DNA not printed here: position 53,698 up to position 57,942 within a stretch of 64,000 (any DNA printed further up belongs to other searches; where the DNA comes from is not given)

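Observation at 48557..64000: Island-borne BREX-like operon with non-canonical composition and order (unknown / Mrr / two small unknowns / PglX / BrxC-like / PglZ)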

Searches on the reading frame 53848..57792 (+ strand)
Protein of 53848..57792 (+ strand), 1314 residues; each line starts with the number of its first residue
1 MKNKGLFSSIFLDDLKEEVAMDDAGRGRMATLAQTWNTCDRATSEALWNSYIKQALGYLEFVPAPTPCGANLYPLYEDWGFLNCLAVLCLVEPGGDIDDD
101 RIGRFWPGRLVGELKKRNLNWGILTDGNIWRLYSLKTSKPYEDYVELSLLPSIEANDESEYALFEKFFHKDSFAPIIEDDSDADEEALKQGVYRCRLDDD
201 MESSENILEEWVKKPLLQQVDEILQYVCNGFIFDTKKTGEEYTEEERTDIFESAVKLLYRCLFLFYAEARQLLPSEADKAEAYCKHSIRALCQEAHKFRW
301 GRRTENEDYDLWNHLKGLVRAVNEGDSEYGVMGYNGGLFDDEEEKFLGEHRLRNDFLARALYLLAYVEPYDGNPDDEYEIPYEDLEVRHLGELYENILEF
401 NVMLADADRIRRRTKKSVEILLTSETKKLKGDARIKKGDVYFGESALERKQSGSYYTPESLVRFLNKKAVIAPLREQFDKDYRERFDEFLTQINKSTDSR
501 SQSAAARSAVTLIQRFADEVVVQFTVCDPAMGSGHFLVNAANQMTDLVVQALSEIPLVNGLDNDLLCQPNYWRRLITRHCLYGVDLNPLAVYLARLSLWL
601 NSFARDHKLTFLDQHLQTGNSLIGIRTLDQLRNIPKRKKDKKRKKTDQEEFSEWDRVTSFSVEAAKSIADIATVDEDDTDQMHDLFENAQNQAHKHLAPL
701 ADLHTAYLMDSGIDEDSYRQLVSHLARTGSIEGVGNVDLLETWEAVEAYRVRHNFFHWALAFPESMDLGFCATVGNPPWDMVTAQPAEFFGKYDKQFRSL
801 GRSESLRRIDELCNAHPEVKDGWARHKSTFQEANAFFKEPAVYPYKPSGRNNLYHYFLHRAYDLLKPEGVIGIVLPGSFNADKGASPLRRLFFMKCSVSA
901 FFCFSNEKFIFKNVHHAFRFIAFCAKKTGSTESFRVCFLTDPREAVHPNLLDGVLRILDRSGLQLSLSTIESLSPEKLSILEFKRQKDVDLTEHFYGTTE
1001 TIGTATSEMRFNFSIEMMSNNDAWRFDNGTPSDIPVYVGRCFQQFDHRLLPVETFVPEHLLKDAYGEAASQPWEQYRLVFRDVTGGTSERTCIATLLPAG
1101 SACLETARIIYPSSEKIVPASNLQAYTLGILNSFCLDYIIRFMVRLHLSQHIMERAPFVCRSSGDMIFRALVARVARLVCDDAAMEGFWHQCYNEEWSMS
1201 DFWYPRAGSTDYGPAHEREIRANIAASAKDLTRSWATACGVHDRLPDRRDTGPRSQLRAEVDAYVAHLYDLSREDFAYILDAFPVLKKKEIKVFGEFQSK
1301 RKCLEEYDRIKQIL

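Call 3: search_protein_families(library=padloc, proteins=[window:53848-57792:+], max_evalue=0.01)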
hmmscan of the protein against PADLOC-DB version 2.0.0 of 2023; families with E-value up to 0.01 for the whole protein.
window:53848-57792:+ (1314 aa): 51 families (the best 25 are shown)
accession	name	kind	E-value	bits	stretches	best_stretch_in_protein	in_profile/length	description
PDLC03613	REase_MTase_IIG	-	1.5e-70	236.1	2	511-1163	485-1154/1250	Type IIG restriction enzyme-methyltransferase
PDLC02643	DrmMI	-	1.9e-66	222.8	2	435-779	539-878/1347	DrmMI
PDLC02638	DrmMI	-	3.8e-51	172.2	2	519-781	595-883/935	DrmMI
PDLC03620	REase_MTase_IIG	-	1.9e-48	162.9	2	249-883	359-976/1378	Type IIG restriction enzyme-methyltransferase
PDLC03622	REase_MTase_IIG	-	7.1e-44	147.5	4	572-663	591-680/1524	Type IIG restriction enzyme-methyltransferase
PDLC02644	DrmMI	-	1.1e-28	97.7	1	521-779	108-391/988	DrmMI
PDLC02639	DrmMI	-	2.8e-27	93.4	1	513-703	276-465/803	DrmMI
PDLC03611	REase_MTase_IIG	-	4.3e-27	92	2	254-625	283-654/1532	Type IIG restriction enzyme-methyltransferase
PDLC02645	DrmMI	-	7.9e-26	88.5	1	521-669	592-759/772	DrmMI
PDLC03614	REase_MTase_IIG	-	1.2e-25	87.4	2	252-625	309-681/1584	Type IIG restriction enzyme-methyltransferase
PDLC03618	REase_MTase_IIG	-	2.4e-25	86.1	1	522-692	593-777/1429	Type IIG restriction enzyme-methyltransferase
PDLC03609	REase_MTase_IIG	-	4.9e-23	78.9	2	447-624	367-533/1066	Type IIG restriction enzyme-methyltransferase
PDLC02646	DrmMI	-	6e-23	78.9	1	573-645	46-115/792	DrmMI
PDLC03612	REase_MTase_IIG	-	2.7e-17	60.2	2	451-547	446-533/1247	Type IIG restriction enzyme-methyltransferase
PDLC03629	REase_MTase_IIG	-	5.8e-17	58.8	1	449-632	378-543/1182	Type IIG restriction enzyme-methyltransferase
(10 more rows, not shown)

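Call 4: search_protein_families(library=pfam, proteins=[window:53848-57792:+], max_evalue=0.01)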
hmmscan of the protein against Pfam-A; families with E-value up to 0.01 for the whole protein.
window:53848-57792:+ (1314 aa): 3 families
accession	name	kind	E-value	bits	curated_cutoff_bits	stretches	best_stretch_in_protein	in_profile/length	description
PF07669.17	Eco57I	-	2.2e-20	73.9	25.3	2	579-660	1-75/171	Eco57I restriction-modification methylase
PF20473.4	MmeI_Mtase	-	8.2e-08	32.2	27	1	521-609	18-93/259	MmeI, DNA-methyltransferase domain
PF02384.22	N6_Mtase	-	3e-07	30.5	20.4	1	509-617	34-116/311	N-6 DNA Methylase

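Call 5: search_protein_families(library=ncbifam, proteins=[window:53848-57792:+], max_evalue=0.01)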
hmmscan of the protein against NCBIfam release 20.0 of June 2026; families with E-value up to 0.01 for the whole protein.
window:53848-57792:+ (1314 aa): 5 families
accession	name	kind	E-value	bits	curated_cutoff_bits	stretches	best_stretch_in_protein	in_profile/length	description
NF033452.1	BREX_1_MTaseX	exception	2.3e-15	55.5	500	1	479-695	278-473/1210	BREX-1 system adenine-specific DNA-methyltransferase PglX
TIGR02987.1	met_A_Alw26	exception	3.5e-10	39.2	353.5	1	835-926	172-247/523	Alw26I/Eco31I/Esp3I family type II restriction adenine-specific DNA-methyltransferase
NF047738.1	antiphage_MADS2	equivalog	1.7e-07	30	720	1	856-929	496-569/654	methylation-associated defense system DNA methyltransferase MAD2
NF033455.1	BREX_6_MTaseX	exception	2.4e-06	25.4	900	1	517-602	323-400/1319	BREX-6 system adenine-specific DNA-methyltransferase PglX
NF033451.1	BREX_2_MTaseX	equivalog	2e-05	22.5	400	1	517-640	224-333/1185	BREX-2 system adenine-specific DNA-methyltransferase PglX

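Call 36: search_solved_structures(query=window:53848-57792:+, max_evalue=0.001)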
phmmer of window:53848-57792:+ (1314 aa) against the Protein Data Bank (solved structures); distinct sequences matched with E-value up to 0.001: 0.
